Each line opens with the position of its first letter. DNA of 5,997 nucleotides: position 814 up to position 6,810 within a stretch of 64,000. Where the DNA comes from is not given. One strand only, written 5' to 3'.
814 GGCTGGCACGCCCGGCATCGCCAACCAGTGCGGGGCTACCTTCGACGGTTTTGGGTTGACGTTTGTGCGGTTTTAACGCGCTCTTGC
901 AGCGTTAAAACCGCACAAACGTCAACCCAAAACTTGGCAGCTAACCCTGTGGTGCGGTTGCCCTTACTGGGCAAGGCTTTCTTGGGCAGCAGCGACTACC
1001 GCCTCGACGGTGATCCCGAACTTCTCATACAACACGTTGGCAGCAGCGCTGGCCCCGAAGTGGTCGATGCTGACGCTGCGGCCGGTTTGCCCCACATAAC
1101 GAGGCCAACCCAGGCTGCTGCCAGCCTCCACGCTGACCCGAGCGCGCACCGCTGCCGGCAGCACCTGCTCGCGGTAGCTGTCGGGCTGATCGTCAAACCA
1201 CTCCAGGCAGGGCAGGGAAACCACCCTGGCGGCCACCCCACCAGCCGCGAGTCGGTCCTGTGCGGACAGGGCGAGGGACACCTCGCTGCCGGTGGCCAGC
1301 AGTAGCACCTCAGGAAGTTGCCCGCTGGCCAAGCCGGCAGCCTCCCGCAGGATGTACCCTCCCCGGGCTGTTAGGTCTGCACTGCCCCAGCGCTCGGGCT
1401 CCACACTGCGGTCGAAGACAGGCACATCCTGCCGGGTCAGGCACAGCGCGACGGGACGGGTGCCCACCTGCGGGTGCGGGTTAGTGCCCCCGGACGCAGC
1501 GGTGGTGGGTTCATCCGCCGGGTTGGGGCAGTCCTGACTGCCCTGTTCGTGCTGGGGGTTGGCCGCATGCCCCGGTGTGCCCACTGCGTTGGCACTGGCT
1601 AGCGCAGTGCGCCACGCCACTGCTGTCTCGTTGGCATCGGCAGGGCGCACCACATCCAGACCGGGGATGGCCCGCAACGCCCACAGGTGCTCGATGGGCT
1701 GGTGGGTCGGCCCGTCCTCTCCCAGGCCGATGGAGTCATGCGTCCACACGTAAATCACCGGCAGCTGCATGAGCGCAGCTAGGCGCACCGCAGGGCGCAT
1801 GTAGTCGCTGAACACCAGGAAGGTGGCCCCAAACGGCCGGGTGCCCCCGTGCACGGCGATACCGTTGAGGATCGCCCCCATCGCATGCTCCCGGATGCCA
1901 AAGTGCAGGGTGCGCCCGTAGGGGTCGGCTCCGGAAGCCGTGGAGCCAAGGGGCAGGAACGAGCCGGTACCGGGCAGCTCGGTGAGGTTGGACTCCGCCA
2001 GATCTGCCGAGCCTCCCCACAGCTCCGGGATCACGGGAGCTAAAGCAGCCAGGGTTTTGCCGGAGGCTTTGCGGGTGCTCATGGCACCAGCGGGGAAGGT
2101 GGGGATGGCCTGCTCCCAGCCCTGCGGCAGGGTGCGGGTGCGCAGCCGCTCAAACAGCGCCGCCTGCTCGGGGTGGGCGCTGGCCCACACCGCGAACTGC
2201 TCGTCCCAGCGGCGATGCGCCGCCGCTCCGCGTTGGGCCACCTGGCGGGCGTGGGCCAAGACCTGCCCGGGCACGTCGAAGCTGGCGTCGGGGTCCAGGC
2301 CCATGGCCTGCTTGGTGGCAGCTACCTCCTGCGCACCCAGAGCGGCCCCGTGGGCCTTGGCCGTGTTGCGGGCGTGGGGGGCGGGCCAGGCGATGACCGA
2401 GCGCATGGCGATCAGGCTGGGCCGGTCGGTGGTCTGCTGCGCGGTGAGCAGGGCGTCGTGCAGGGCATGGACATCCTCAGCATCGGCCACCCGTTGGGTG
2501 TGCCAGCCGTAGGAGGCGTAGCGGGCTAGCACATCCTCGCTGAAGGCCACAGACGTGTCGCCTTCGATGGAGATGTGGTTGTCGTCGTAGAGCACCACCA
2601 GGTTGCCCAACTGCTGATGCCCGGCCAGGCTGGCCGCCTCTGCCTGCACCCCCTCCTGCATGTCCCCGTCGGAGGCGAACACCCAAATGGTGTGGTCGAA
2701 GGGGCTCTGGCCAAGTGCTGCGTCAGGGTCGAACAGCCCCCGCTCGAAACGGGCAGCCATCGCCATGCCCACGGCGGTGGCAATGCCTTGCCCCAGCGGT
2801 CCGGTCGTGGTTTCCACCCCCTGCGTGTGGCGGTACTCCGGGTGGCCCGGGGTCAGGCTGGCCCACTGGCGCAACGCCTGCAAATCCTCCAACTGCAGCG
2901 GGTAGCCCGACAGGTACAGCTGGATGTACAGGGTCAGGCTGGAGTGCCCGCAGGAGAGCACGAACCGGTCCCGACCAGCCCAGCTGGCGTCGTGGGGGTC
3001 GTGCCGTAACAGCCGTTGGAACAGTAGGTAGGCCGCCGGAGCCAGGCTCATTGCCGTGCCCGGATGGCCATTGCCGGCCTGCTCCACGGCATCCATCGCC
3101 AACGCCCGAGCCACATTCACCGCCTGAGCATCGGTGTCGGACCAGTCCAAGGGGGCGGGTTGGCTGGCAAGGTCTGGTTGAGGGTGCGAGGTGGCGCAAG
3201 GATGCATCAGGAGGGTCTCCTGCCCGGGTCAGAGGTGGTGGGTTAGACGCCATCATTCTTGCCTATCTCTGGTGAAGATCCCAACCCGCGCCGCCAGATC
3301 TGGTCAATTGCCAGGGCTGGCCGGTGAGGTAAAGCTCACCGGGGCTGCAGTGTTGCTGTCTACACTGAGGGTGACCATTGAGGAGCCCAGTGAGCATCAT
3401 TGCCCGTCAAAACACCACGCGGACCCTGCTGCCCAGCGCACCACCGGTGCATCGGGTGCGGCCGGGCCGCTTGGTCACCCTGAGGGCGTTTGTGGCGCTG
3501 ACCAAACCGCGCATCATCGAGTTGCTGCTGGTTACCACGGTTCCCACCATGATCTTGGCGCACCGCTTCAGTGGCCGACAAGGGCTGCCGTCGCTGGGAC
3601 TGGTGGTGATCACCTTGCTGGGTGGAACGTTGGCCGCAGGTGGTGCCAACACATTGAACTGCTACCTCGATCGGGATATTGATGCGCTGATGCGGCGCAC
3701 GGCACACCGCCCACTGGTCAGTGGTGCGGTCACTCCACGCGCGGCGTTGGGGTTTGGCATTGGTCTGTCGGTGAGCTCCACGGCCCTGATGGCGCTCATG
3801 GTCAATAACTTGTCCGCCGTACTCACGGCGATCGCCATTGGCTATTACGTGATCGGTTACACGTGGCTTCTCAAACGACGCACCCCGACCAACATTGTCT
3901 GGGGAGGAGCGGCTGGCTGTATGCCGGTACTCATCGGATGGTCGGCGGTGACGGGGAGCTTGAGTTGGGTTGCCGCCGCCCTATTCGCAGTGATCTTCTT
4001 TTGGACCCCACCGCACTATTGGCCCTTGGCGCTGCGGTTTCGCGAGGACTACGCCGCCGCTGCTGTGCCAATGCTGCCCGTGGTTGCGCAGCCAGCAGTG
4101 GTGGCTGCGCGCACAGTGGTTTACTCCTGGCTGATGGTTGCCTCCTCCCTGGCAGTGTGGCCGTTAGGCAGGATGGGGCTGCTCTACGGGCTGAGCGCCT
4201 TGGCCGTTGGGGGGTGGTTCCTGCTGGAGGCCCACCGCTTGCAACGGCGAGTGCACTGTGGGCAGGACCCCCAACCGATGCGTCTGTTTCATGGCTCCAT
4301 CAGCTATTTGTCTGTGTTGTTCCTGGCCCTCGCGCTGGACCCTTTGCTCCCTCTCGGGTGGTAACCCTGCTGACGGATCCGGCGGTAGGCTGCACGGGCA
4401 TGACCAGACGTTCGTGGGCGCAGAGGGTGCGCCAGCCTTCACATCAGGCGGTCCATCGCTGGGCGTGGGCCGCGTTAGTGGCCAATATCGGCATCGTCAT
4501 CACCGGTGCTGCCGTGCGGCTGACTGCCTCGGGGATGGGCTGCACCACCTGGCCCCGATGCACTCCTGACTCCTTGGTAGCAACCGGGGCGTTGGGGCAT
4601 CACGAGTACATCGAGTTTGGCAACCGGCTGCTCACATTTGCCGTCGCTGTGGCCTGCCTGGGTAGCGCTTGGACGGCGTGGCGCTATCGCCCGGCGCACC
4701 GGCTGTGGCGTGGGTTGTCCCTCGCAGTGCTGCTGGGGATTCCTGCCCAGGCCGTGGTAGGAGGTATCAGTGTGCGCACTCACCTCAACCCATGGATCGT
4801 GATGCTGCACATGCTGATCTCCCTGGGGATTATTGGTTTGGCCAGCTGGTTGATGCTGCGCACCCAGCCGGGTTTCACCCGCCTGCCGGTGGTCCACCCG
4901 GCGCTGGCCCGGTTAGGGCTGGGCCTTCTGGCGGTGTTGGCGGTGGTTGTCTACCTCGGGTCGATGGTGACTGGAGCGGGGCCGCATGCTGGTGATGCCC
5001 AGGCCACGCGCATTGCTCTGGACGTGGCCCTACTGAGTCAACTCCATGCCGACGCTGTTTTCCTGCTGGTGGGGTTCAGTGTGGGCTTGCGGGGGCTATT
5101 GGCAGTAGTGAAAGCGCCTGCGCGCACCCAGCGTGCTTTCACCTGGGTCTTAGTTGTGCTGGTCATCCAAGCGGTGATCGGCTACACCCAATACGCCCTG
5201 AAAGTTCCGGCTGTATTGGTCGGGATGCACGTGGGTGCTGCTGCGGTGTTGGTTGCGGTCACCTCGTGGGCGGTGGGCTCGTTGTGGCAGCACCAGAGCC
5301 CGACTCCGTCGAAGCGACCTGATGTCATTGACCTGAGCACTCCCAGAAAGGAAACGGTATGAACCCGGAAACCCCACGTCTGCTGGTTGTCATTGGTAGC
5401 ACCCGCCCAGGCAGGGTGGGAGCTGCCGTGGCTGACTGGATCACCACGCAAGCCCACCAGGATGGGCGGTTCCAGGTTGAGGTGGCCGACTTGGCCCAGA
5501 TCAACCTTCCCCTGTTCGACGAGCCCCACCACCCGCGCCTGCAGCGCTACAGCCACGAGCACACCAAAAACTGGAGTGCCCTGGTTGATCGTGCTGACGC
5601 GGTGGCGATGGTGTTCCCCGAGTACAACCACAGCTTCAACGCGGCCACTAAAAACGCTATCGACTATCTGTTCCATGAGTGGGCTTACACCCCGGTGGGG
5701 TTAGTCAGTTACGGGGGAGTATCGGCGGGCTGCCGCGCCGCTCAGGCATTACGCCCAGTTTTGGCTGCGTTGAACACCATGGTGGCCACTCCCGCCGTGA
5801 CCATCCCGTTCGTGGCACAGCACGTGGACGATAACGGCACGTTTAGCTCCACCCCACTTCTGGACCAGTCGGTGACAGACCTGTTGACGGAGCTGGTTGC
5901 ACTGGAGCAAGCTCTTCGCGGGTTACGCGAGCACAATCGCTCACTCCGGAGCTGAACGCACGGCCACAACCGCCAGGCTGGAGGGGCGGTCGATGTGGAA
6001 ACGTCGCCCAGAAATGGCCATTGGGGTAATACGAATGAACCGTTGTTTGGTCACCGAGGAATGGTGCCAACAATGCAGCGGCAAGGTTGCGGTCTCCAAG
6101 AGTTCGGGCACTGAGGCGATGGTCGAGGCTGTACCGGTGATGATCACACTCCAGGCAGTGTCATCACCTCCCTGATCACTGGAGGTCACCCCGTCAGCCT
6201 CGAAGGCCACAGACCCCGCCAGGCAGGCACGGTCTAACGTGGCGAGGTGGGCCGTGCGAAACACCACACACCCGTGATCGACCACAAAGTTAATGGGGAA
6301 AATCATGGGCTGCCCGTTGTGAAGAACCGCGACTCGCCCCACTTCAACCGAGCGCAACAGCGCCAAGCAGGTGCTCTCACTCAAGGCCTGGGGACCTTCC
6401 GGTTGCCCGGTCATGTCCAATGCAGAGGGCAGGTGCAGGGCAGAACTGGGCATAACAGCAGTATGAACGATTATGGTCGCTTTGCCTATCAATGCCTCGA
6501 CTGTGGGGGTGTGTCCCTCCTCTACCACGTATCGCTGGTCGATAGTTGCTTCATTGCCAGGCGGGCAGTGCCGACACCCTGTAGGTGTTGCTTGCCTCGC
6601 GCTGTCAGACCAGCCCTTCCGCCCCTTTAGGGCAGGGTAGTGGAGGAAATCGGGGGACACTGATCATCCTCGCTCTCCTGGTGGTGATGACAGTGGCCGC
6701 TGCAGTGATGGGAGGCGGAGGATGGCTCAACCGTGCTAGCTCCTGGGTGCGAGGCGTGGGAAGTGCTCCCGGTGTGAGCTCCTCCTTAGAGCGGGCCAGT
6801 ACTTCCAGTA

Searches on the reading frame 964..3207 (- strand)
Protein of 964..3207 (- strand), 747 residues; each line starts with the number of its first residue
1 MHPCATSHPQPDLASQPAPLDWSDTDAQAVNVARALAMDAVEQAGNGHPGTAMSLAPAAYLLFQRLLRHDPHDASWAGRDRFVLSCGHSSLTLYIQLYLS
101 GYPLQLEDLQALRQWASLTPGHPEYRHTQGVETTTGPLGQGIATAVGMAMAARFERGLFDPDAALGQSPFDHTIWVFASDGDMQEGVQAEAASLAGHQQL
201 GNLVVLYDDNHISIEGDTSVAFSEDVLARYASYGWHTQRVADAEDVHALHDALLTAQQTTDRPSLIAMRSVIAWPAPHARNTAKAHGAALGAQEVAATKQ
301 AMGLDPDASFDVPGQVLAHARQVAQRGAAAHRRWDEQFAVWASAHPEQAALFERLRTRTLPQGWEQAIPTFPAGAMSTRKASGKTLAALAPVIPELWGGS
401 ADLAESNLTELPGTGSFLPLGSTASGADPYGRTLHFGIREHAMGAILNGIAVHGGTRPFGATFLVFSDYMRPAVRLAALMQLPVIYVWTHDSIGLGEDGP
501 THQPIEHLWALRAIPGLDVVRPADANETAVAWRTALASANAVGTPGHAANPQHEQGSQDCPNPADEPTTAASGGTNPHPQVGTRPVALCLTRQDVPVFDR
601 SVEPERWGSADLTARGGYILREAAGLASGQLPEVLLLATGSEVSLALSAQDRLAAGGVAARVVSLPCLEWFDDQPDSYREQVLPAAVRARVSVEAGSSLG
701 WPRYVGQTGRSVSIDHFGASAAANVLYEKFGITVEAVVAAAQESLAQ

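Call 14: search_protein_families(library=pfam, proteins=[window:964-3207:-], max_evalue=0.001)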
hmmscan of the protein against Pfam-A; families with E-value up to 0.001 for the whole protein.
window:964-3207:- (747 aa): 4 families
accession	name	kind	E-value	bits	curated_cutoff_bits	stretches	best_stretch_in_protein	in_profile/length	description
PF00456.26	Transketolase_N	-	2e-132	441.7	22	1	26-361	2-334/334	Transketolase, thiamine diphosphate binding domain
PF02779.29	Transket_pyr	-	1.2e-52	178.6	27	1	375-538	2-157/174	Transketolase, pyrimidine binding domain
PF22613.1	Transketolase_C_1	-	6.3e-39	133.1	27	1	616-733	1-113/113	Transketolase-like TK C-terminal domain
PF02780.25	Transketolase_C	-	6.8e-10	39.4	25.9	1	632-737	10-124/124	Transketolase, C-terminal domain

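Call 44: list_cluster_members(proteins=[window:964-3207:-, window:15203-16780:+, window:13433-15100:+, window:5359-5955:+, window:12377-12994:+, window:49926-50792:+, window:50778-52271:-, window:56848-57534:-, window:16800-19067:-, window:42177-44366:-])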
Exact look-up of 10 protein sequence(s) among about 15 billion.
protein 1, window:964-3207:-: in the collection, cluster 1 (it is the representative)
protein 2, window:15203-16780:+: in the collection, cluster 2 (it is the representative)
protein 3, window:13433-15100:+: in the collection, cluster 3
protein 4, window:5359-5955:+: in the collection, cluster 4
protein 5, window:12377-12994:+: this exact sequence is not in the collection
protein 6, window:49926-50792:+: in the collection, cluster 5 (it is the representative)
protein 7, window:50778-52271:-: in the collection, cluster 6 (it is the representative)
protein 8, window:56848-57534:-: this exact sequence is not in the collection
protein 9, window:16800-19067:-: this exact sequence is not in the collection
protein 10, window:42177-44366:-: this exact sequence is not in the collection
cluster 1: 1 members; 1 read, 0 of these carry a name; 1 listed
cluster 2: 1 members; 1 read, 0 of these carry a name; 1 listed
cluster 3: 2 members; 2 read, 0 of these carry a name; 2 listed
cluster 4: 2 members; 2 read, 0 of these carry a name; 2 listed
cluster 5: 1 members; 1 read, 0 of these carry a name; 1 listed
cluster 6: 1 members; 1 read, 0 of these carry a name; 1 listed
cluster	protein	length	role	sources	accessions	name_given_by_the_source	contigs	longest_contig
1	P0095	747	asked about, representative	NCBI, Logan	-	-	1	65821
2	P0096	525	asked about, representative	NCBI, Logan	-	-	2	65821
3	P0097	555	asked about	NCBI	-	-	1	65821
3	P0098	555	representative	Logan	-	-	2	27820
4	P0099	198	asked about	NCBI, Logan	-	-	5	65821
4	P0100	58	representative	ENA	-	-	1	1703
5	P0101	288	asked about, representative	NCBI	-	-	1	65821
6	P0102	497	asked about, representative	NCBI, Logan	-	-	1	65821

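Call 54: find_homologous_proteins(query=window:964-3207:-, max_evalue=1e-50)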
Query window:964-3207:- (747 aa): 8000 proteins with E <= 1e-50 among 8000 candidates; the best 120 are listed.
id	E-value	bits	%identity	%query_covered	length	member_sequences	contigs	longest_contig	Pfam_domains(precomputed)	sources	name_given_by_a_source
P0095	0.0e+0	1683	100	100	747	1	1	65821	PF22613.2,PF02780.26,PF02779.30,PF00456.27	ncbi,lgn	-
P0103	0.0e+0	1275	80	97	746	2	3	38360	PF22613.2,PF02780.26,PF02779.30,PF00456.27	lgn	-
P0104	0.0e+0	1063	67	97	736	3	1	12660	PF22613.2,PF02780.26,PF02779.30,PF00456.27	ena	-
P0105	0.0e+0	1059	66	100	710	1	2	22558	PF22613.2,PF02780.26,PF02779.30,PF00456.27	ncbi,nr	ncbi:MAG: transketolase [Actinomycetota bacterium]|nr:transketolase [Actinomycetota bacterium]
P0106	0.0e+0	1057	66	97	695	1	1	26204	PF22613.2,PF02780.26,PF02779.30,PF00456.27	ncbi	-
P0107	0.0e+0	1056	68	96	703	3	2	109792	PF22613.2,PF02780.26,PF02779.30,PF00456.27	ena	-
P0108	0.0e+0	1054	66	97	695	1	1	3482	PF22613.2,PF02780.26,PF02779.30,PF00456.27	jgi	jgi:transketolase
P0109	0.0e+0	1052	66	97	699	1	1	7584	PF22613.2,PF02780.26,PF02779.30,PF00456.27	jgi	jgi:transketolase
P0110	0.0e+0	1048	67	98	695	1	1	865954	PF22613.2,PF02780.26,PF02779.30,PF00456.27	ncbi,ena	-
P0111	0.0e+0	1048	66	98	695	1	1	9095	PF22613.2,PF02780.26,PF02779.30,PF00456.27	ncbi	ncbi:MAG: transketolase [Pseudonocardiales bacterium]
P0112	0.0e+0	1046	67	97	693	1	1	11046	PF22613.2,PF02780.26,PF02779.30,PF00456.27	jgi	jgi:transketolase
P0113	0.0e+0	1045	65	98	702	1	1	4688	PF22613.2,PF02780.26,PF02779.30,PF00456.27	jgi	-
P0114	0.0e+0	1040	66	97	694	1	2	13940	PF22613.2,PF02780.26,PF02779.30,PF00456.27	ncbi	-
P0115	0.0e+0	1040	65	97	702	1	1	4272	PF22613.2,PF02780.26,PF02779.30,PF00456.27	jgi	jgi:transketolase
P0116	0.0e+0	1040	65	98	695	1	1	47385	PF22613.2,PF02780.26,PF02779.30,PF00456.27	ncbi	-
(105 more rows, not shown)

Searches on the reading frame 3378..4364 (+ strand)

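Call 14: search_protein_families(library=pfam, proteins=[window:3378-4364:+], max_evalue=0.001)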
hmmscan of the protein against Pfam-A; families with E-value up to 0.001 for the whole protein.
window:3378-4364:+ (328 aa): 1 family
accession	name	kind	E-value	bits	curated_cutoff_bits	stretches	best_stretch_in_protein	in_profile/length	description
PF01040.23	UbiA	-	2.5e-60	204.3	34.2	1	63-305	9-247/250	UbiA prenyltransferase family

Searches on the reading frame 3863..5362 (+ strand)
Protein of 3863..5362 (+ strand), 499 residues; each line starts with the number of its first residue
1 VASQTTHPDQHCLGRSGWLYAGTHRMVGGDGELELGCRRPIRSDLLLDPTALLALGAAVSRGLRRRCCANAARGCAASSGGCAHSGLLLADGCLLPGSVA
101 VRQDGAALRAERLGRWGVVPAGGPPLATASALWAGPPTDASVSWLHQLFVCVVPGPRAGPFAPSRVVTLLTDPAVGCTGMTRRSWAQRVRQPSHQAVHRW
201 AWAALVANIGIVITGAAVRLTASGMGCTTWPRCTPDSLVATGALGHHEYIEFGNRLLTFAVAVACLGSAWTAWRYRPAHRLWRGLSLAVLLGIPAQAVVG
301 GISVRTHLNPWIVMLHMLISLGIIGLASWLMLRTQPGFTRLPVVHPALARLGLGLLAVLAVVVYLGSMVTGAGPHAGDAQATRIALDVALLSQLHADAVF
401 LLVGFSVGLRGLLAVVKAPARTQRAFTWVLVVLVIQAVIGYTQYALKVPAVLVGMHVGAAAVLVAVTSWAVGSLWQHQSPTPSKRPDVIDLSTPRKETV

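Call 14: search_protein_families(library=pfam, proteins=[window:3863-5362:+], max_evalue=0.001)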
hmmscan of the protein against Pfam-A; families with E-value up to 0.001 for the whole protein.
window:3863-5362:+ (499 aa): 1 family
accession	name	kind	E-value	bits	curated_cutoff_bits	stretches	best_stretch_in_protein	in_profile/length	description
PF02628.20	COX15-CtaA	-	2.4e-18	66.7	29.9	1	199-466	2-320/322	Cytochrome oxidase assembly protein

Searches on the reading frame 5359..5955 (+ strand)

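Call 14: search_protein_families(library=pfam, proteins=[window:5359-5955:+], max_evalue=0.001)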
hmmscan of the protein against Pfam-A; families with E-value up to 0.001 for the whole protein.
window:5359-5955:+ (198 aa): 2 families
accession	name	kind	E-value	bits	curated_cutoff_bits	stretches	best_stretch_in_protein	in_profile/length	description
PF03358.20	FMN_red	-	1.3e-33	116.2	24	1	7-151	2-149/152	NADPH-dependent FMN reductase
PF02525.22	Flavodoxin_2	-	1e-09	38.8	27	1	7-114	2-116/198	Flavodoxin-like fold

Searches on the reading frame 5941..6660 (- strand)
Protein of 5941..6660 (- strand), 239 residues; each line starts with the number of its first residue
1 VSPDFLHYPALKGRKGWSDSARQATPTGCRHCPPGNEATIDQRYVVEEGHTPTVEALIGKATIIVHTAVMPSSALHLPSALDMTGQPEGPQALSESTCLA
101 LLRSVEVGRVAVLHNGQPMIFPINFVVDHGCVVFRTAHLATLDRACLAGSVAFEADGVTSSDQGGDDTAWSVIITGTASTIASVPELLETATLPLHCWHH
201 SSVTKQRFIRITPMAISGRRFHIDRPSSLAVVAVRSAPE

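Call 15: search_protein_families(library=pfam, proteins=[window:5941-6660:-], max_evalue=0.001)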
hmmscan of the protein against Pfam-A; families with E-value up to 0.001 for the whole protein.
window:5941-6660:- (239 aa): 1 family
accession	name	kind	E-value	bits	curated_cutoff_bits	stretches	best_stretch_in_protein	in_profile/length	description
PF12900.13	Pyridox_ox_2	-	1.5e-24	87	27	1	95-220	2-140/140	Pyridoxamine 5'-phosphate oxidase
